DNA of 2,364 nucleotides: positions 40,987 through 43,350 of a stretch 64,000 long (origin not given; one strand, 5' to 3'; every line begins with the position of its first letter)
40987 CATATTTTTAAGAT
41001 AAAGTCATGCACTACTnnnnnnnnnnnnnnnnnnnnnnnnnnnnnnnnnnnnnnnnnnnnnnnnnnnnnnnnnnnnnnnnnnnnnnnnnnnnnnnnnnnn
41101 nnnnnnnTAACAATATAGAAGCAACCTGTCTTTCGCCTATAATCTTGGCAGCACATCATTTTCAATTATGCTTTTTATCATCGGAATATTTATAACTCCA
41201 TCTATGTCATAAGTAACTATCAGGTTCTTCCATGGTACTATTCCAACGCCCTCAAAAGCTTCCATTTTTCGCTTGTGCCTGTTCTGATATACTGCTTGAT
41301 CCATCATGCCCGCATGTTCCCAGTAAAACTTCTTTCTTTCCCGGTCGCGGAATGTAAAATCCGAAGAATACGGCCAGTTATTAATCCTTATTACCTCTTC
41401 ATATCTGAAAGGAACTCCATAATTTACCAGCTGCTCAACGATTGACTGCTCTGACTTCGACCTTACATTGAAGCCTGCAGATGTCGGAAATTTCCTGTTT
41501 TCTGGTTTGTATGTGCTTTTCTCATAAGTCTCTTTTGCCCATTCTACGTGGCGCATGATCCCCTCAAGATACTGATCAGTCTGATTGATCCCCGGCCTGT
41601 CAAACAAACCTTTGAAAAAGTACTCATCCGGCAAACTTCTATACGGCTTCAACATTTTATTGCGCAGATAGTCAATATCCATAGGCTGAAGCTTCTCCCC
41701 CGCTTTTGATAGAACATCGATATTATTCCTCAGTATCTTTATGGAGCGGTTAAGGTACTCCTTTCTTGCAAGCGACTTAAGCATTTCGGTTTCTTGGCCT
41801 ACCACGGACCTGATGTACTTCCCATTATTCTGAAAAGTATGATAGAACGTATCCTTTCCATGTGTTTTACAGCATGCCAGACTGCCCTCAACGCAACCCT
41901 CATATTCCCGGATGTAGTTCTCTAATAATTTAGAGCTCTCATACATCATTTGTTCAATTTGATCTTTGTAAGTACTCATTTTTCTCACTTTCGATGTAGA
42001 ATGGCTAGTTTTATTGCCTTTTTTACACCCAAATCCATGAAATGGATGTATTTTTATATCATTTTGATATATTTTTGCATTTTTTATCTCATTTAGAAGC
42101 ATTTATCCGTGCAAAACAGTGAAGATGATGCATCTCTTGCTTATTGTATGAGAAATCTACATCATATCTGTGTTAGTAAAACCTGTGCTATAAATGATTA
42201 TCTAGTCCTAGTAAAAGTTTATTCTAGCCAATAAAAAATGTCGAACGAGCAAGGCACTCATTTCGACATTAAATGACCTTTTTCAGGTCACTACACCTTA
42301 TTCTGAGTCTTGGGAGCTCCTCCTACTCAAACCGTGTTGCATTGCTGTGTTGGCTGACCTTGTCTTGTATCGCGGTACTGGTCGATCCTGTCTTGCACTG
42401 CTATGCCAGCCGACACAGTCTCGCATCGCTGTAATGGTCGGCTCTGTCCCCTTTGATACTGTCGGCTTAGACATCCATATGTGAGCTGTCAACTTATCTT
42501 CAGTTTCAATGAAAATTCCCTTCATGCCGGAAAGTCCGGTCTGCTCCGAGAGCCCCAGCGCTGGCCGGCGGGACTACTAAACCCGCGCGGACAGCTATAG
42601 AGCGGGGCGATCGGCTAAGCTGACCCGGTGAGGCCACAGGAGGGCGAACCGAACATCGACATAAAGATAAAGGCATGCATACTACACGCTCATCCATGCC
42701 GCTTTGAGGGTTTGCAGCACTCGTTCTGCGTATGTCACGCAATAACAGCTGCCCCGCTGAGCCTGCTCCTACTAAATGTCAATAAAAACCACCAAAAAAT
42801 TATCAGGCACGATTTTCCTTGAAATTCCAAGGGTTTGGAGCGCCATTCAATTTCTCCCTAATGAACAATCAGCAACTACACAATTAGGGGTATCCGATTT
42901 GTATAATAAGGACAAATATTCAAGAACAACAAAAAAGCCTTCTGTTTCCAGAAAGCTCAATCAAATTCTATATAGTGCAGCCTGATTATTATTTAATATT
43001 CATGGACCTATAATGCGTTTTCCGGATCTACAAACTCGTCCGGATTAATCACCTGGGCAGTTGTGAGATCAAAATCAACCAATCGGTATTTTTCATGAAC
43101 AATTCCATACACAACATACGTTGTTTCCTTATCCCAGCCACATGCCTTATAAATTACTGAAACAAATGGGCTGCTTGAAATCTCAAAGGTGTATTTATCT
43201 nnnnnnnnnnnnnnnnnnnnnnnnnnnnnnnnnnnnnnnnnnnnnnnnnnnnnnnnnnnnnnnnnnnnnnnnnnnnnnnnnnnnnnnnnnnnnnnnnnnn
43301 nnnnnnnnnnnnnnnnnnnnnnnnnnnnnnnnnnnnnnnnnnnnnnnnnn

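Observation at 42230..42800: Candidate large (~0.5 kb) structured non-coding RNA next to the serine-recombinase module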

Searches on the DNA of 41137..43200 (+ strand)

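Call 5: search_rna_families(source=window, start=41900, end=43200, threshold=evalue, max_evalue=10, show_alignments=3)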
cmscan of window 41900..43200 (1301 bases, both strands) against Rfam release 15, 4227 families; matches with E-value up to 10: 5.
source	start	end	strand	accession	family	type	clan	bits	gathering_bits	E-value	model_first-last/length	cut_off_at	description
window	42027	42087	-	RF04184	BTnc060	Gene; sRNA;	-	18.3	228.9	4.9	36-93/213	no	Bacteroides sRNA BTnc060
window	42267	42301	-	RF01360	CRISPR-DR47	Gene; CRISPR;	-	17.5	39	3.6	1-37/37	no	CRISPR RNA direct repeat element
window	42054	42132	-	RF01578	RUF1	Gene; sRNA;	-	15.6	70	4.4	1-264/264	no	Plasmodium RNA of unkown function RUF1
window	42900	42954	-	RF02108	DLEU2_4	Gene; lncRNA;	-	14.8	40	5.6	1-58/58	no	Deleted in lymphocytic leukemia 2 conserved region 4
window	42565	42600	-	RF03163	c4-a1b1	Gene; antisense;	CL00128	13.1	46.7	3.5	1-53/53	no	a1, b1 targets of C4 antisense RNA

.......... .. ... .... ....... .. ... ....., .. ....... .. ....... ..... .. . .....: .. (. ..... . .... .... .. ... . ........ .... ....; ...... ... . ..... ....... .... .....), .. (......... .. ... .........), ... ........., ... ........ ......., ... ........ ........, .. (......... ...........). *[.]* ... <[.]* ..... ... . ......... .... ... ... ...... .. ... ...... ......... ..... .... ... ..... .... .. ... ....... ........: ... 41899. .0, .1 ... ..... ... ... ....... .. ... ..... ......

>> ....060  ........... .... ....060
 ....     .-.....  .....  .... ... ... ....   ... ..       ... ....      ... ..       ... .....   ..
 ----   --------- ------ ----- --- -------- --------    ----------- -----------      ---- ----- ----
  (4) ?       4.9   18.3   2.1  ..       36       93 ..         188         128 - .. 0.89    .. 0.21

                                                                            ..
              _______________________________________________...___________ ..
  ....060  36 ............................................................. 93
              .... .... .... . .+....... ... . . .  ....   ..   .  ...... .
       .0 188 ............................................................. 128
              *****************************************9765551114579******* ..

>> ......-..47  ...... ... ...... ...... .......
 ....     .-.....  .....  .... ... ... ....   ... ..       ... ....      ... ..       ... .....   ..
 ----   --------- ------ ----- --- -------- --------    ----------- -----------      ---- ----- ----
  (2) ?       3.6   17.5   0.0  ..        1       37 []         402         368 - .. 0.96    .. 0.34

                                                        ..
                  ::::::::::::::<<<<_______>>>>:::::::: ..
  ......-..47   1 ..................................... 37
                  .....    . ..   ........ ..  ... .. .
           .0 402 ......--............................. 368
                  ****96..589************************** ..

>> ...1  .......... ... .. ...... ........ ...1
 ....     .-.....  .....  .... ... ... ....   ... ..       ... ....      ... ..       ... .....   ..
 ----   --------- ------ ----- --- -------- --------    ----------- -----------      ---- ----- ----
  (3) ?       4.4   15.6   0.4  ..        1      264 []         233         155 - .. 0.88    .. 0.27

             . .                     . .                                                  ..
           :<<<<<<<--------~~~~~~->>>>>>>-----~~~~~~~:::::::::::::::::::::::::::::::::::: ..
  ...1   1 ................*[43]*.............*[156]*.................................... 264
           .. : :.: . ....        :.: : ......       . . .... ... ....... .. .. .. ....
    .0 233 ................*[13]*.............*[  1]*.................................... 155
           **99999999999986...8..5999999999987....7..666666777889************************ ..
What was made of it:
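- On ROOL (Rfam): For 41900-43200 on both strands at E<=10, only five chance-level hits to unrelated families appeared, the best at 18 bits (call 5).
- Tried and rejected: SRP-like reading of the minus strand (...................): rejected because no SRP model hit appeared even at E<=10 (call 5).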

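Call 18: search_dna_similar(query=window:42230-42800:+, collection=phages, mode=distant)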
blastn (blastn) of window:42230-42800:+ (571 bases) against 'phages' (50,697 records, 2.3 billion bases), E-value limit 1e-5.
No match.

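Call 19: search_dna_similar(query=window:42230-42800:+, collection=plasmids, mode=distant)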
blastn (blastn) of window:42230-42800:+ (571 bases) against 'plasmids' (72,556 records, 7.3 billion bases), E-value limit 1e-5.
No match.
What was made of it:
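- Tried and rejected: Phage and plasmid collections by blastn: no match (calls 18, 19).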

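Call 34: search_rna_families(sources=[L006, L010, L014, L015, L017, L020, L021, L003], threshold=gathering)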
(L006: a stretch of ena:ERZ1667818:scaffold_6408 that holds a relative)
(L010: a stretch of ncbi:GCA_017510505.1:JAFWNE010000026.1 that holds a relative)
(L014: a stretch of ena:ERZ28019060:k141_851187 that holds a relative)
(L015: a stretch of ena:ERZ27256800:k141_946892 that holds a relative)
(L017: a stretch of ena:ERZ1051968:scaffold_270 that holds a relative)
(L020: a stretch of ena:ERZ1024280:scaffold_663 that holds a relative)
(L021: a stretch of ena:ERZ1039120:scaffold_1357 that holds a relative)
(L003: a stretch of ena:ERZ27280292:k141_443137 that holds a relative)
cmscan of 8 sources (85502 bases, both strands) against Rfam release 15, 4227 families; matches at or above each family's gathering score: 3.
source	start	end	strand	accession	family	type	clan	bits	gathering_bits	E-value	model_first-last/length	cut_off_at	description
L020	6059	6221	+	RF03072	raiA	Cis-reg; riboswitch;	-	135.1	101.3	5.1e-33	1-209/209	no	raiA RNA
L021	6059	6221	+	RF03072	raiA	Cis-reg; riboswitch;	-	135.1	101.3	5.1e-33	1-209/209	no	raiA RNA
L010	11542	11629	+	RF00162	SAM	Cis-reg; riboswitch;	CL00012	54.5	44.4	1.1e-09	1-108/108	no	SAM riboswitch aptamer (S box leader)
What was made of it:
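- On GOLLD, OLE, HEARO, raiA, tmRNA, RNase P, 6S, SRP (Rfam): As a positive control, raiA was detected in L020/L021 at 135 bits (call 34).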

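Call 56: build_rna_model(alignment_id=A3)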
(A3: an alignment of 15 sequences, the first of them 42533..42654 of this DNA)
Model R1 built from alignment A3 (15 sequences, 127 columns); structure: RNAalifold consensus.
model positions 123; base pairs 33; branch points 1; effective number of sequences 1.23; information 0.59 bits per position. Calibrated on 0.2 Mb of random sequence (short: E-values are rough).
structure used (alignment columns):
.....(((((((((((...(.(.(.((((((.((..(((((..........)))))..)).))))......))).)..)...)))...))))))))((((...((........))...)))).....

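Call 57: search_with_rna_model(model_id=R1, sources=[window, L003, L006, L007, L010, L014, L015, L016, L017, L019, L020, L021, L022, L023, L024, L025, L027, L028, L029, L030, L031, L032, L033], max_evalue=10)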
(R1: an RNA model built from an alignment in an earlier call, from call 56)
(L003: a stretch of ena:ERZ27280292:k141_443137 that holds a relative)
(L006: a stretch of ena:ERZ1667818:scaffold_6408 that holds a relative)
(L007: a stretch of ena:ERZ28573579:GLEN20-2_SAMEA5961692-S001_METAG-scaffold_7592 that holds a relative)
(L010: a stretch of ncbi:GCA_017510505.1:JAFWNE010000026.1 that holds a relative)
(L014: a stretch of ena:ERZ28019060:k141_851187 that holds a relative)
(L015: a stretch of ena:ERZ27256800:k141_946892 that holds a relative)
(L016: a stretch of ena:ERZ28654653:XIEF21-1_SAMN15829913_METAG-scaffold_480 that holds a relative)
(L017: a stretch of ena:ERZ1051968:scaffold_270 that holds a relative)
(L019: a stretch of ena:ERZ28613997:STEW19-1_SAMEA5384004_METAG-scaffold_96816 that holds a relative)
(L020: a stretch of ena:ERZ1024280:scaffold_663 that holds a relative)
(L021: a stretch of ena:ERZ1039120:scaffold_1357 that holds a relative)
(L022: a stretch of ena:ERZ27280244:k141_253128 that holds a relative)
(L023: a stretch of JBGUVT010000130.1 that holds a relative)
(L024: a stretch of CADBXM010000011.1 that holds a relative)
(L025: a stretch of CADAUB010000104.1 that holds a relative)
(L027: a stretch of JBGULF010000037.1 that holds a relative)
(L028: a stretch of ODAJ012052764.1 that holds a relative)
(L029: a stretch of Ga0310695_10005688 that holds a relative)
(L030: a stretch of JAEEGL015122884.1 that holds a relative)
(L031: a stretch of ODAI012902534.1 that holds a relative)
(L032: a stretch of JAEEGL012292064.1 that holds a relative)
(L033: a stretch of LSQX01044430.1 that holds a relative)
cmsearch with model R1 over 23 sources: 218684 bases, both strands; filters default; matches with E-value up to 10: 19.
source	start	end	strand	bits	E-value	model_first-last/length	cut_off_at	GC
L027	783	904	-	139.6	7.3e-27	1-123/123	no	0.67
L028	1402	1523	-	139.4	8e-27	1-123/123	no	0.66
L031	1139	1260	-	139.1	9.2e-27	1-123/123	no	0.67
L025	296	417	-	137.1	2.5e-26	1-123/123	no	0.66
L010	5539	5661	+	131.9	3e-25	1-123/123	no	0.66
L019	467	589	+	131.1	4.3e-25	1-123/123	no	0.67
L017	4536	4658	+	131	4.5e-25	1-123/123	no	0.66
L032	577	699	-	127.3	2.8e-24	1-123/123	no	0.67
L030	314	436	+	123.6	1.6e-23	1-123/123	no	0.67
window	42534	42654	+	122.5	2.8e-23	1-123/123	no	0.69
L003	5339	5459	-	122.5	2.8e-23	1-123/123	no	0.69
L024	2097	2215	+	119.9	9.7e-23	1-123/123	no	0.65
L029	3116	3237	+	118.8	1.7e-22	1-123/123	no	0.64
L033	819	938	+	113.9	1.8e-21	1-123/123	no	0.68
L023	3706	3825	-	108.9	2e-20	1-123/123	no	0.69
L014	2178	2296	+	101.2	8.3e-19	1-123/123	no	0.71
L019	492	529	-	11.8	4.8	27-63/123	no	0.66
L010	5564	5601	-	11.6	5.3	27-63/123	no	0.66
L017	4561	4598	-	11.6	5.3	27-63/123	no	0.66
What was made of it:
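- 42534..42654 (+): Module A, the only part of the candidate conserved outside sister contigs. It has a rod-like hairpin at 42538-42625: P1 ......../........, P2 CCGA/UCGG, a tandem G.A, P3 GCCCC/GGGGC, a 6-nt bulge UAUAGA, P4 GCUG/CAGC, P5 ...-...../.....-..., and loop ACUACUAAA. A second hairpin at 42626-42651 has a tandem G.A and an ACAGGA loop. Covariance model R1 scores it 122.5 bits, E 3e-23 (call 57).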

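Call 82: search_with_rna_model(model_id=R1, sources=[L034, L035, L036, L037, L038, L039, L040, L041, L008, L009, L011, L016, L018, L022], max_evalue=10)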
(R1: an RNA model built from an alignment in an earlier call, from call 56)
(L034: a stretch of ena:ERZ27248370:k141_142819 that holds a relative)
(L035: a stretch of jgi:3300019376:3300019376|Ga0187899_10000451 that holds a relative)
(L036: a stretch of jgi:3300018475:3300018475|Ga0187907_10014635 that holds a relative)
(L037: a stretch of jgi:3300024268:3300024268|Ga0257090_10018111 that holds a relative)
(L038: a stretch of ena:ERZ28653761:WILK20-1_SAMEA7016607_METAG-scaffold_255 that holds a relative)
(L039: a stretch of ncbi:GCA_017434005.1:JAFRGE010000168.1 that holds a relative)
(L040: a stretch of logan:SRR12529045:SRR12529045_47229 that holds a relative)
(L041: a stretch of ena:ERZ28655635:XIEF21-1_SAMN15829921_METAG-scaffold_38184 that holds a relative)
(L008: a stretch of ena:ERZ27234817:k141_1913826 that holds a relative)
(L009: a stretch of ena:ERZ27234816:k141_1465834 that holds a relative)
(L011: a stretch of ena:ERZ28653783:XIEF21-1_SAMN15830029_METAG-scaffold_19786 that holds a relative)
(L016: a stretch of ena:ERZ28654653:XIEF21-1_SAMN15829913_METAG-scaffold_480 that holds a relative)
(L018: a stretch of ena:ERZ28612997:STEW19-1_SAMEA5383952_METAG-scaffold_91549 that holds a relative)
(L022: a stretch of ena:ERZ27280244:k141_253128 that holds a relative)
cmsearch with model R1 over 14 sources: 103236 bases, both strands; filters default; matches with E-value up to 10: 6.
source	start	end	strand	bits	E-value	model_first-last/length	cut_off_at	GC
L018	1272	1394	+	131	2.1e-25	1-123/123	no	0.66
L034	4531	4650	+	97.2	2.7e-18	1-123/123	no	0.63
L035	4531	4650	+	97.2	2.7e-18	1-123/123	no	0.63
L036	4531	4650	+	97.2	2.7e-18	1-123/123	no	0.63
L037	4380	4499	+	97.2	2.7e-18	1-123/123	no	0.63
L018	1297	1334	-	11.6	2.5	27-63/123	no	0.66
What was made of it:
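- Closest known: Nuclease-associated small RNAs encoded beside their protein gene. Different: Many family members lack A nearby (calls 57, 82).
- Five lineages with the 280-aa gene have no A within 3-5 kb (L006-9, L015/16, L020-22, L038, L039-41; calls 57, 82).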

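Call 103: search_with_rna_model(model_id=R1, sources=[L042, L043, L044, L045, L046, L047], max_evalue=10)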
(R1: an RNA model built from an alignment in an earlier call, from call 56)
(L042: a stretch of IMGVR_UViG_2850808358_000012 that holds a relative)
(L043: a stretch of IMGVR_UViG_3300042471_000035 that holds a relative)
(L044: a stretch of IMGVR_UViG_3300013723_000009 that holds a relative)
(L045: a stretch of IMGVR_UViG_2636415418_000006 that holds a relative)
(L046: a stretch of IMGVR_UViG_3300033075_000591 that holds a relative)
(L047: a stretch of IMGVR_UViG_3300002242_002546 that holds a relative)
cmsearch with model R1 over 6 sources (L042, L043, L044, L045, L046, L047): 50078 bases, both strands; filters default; matches with E-value up to 10: 2.
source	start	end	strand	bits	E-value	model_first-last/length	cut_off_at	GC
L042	626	656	-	9.4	3.5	22-73/123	no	0.55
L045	10382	10412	-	9.4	3.5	22-73/123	no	0.55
